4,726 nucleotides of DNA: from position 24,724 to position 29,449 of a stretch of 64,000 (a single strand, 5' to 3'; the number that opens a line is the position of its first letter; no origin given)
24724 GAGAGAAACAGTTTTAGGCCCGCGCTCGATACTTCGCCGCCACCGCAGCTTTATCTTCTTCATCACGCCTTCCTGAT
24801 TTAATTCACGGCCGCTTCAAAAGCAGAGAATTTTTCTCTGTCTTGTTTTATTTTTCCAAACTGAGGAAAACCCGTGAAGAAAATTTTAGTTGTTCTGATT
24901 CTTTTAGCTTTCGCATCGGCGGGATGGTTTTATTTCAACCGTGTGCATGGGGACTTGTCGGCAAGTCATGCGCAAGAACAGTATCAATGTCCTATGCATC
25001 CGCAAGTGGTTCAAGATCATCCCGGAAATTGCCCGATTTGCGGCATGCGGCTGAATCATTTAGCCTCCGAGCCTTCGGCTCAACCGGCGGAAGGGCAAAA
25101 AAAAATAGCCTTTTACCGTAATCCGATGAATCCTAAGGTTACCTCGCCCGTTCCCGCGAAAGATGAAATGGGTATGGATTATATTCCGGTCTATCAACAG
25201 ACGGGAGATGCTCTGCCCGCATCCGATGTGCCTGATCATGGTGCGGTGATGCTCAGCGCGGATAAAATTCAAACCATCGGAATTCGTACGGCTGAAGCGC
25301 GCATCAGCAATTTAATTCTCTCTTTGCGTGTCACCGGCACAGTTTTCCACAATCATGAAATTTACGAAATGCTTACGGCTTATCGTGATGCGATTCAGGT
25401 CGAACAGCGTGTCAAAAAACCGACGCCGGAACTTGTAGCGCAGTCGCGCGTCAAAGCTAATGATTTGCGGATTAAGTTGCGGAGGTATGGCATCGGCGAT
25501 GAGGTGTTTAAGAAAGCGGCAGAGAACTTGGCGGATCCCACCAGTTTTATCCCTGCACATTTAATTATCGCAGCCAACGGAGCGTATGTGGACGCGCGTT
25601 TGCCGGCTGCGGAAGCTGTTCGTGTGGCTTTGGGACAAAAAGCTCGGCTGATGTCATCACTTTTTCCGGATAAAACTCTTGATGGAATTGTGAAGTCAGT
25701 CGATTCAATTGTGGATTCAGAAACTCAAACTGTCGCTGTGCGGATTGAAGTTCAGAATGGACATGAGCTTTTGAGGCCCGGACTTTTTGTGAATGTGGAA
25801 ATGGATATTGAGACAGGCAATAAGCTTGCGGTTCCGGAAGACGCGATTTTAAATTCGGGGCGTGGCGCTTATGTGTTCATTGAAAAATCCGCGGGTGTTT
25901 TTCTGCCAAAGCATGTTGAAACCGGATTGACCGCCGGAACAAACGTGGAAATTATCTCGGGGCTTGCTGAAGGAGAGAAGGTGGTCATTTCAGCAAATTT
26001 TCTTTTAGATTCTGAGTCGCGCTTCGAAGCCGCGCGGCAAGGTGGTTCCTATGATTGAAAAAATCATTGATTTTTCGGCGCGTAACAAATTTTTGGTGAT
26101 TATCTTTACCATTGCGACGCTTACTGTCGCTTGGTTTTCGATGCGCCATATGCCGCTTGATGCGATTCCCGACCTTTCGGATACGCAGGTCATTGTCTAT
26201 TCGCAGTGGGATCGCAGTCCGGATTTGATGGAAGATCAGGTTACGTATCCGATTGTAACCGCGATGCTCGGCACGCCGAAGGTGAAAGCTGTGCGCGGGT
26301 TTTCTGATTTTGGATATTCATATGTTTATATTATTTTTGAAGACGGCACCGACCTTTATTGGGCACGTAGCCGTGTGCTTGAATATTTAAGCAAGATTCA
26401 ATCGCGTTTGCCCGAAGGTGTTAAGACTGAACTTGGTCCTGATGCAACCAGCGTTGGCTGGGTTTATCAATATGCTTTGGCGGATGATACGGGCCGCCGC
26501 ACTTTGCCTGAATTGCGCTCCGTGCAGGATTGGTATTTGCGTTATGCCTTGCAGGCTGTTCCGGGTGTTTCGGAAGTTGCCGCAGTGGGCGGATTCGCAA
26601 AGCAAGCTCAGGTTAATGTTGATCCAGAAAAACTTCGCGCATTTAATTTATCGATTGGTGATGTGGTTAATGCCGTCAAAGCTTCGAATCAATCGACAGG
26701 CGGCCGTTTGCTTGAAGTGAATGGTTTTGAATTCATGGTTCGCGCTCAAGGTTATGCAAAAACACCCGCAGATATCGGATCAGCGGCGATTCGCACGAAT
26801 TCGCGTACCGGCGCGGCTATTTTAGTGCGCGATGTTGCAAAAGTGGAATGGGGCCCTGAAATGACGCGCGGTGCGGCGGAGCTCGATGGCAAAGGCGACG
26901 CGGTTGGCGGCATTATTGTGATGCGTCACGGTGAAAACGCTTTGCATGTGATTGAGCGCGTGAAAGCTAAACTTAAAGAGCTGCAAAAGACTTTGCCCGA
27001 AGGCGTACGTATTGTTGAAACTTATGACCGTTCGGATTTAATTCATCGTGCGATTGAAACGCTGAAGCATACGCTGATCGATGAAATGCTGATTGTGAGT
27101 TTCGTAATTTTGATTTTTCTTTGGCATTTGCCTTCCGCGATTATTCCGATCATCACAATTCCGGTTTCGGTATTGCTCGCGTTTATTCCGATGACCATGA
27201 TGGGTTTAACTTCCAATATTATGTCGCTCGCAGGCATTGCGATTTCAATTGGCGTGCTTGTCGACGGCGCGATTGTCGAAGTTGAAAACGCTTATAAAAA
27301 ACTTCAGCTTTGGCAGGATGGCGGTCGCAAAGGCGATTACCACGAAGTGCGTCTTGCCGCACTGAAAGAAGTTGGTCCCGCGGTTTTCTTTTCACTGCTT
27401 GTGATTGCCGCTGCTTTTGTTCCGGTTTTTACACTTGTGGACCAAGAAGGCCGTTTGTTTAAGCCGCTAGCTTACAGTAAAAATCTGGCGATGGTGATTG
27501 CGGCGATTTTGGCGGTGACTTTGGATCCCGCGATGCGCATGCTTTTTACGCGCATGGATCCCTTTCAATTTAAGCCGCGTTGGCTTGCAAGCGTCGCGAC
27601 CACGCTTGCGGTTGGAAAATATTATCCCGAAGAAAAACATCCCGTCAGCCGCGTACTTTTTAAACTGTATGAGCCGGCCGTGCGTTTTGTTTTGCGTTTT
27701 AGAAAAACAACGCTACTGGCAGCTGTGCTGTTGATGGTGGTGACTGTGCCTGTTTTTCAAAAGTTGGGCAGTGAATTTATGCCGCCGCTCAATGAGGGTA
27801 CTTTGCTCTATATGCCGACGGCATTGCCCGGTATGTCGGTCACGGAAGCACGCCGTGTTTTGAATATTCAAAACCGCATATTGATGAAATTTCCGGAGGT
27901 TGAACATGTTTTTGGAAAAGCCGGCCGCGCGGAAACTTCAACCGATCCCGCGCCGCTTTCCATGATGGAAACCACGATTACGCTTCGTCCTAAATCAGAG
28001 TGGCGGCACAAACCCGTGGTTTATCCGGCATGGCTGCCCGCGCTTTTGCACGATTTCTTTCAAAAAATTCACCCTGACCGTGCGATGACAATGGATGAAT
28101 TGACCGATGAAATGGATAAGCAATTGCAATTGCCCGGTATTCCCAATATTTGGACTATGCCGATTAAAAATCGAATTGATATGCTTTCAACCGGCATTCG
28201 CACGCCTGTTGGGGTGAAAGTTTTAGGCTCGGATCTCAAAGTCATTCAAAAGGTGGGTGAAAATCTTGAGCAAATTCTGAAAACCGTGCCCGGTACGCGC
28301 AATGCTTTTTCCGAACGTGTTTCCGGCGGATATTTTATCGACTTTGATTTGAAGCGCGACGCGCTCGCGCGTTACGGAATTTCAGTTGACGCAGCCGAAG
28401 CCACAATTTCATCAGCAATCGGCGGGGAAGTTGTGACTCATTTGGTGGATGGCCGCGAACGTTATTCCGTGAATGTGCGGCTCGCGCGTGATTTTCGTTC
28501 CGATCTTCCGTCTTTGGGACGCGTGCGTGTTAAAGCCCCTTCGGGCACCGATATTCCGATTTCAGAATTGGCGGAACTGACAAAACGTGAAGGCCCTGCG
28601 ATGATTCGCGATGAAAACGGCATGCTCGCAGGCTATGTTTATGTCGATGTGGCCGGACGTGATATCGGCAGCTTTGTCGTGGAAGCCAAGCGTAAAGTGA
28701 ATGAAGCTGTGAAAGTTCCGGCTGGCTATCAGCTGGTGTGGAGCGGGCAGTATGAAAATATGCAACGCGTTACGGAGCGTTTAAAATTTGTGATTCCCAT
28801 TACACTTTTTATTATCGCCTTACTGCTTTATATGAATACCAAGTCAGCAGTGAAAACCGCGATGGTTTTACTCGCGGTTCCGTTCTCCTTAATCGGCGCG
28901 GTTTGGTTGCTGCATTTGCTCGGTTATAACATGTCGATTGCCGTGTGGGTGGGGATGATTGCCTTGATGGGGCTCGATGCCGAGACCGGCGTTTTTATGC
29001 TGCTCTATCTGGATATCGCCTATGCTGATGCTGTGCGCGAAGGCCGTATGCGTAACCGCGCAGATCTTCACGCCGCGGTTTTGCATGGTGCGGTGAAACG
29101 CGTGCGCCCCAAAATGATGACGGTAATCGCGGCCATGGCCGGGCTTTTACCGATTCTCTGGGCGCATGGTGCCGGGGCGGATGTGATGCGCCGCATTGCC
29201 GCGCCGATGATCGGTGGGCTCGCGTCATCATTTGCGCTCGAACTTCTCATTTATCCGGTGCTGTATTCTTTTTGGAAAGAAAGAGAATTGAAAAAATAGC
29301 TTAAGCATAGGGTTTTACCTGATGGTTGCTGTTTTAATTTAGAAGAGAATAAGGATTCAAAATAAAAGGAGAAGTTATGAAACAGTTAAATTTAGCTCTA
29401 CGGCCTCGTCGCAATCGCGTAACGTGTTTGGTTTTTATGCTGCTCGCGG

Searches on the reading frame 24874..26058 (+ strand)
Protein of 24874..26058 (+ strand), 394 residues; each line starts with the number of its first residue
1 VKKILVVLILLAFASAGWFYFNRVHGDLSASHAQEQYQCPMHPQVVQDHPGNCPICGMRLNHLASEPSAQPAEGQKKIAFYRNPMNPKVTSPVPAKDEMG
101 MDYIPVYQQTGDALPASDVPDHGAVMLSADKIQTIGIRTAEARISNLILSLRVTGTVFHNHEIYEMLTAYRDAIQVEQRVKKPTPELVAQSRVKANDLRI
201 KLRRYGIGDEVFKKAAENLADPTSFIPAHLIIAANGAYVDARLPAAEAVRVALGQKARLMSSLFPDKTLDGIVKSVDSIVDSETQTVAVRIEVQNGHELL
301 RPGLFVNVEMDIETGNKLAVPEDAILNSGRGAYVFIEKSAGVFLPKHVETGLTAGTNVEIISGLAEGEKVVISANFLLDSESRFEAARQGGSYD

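Call 31: search_protein_families(library=pfam, proteins=[window:24874-26058:+], max_evalue=0.00001)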
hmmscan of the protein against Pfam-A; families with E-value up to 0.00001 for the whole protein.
window:24874-26058:+ (394 aa): 3 families
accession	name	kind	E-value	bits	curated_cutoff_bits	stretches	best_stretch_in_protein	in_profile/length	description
PF16576.10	HlyD_D23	-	5.1e-13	49.2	30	1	238-306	146-214/214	Barrel-sandwich domain of CusB or HlyD membrane-fusion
PF19335.5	HMBD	-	8.2e-13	48.5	23.6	1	37-60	2-25/28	Heavy metal binding domain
PF13437.12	HlyD_3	-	3e-06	28.3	22.2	1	231-303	30-106/106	HlyD family secretion protein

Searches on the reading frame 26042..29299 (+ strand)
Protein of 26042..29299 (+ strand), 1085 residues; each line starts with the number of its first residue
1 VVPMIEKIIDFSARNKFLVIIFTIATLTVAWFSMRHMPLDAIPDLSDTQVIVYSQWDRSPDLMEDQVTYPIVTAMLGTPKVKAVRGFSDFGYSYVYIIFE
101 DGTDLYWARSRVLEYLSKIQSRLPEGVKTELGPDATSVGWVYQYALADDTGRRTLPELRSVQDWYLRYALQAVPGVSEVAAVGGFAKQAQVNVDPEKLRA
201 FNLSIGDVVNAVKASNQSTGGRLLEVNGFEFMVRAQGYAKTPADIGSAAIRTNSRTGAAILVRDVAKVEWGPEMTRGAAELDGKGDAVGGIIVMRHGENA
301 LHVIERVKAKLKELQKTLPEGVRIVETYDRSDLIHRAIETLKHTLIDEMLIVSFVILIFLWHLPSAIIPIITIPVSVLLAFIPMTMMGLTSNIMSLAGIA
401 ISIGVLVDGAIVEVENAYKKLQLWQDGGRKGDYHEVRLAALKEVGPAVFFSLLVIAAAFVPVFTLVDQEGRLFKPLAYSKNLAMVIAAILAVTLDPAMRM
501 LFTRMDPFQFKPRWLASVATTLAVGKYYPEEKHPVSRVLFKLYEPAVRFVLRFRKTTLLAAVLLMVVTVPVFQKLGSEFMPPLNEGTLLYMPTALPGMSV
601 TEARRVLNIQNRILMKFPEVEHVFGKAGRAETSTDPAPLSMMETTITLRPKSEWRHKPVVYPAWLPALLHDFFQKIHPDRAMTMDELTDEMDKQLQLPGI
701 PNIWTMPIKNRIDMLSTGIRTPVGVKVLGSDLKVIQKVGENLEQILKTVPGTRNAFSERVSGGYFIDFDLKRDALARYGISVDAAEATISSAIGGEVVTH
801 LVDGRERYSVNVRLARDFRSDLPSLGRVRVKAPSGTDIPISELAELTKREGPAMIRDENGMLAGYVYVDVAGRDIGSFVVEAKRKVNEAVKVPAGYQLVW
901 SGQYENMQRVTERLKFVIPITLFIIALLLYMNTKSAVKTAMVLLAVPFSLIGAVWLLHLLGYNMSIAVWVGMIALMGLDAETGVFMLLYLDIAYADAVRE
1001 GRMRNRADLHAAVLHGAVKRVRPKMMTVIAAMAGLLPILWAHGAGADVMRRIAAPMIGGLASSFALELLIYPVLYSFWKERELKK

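Call 32: search_protein_families(library=pfam, proteins=[window:26042-29299:+], max_evalue=0.00001)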
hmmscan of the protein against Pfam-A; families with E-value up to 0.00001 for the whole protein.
window:26042-29299:+ (1085 aa): 1 family
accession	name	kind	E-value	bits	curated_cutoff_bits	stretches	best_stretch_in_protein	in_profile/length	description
PF00873.25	ACR_tran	-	2.4e-225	751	28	1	8-1077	1-1019/1021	AcrB/AcrD/AcrF family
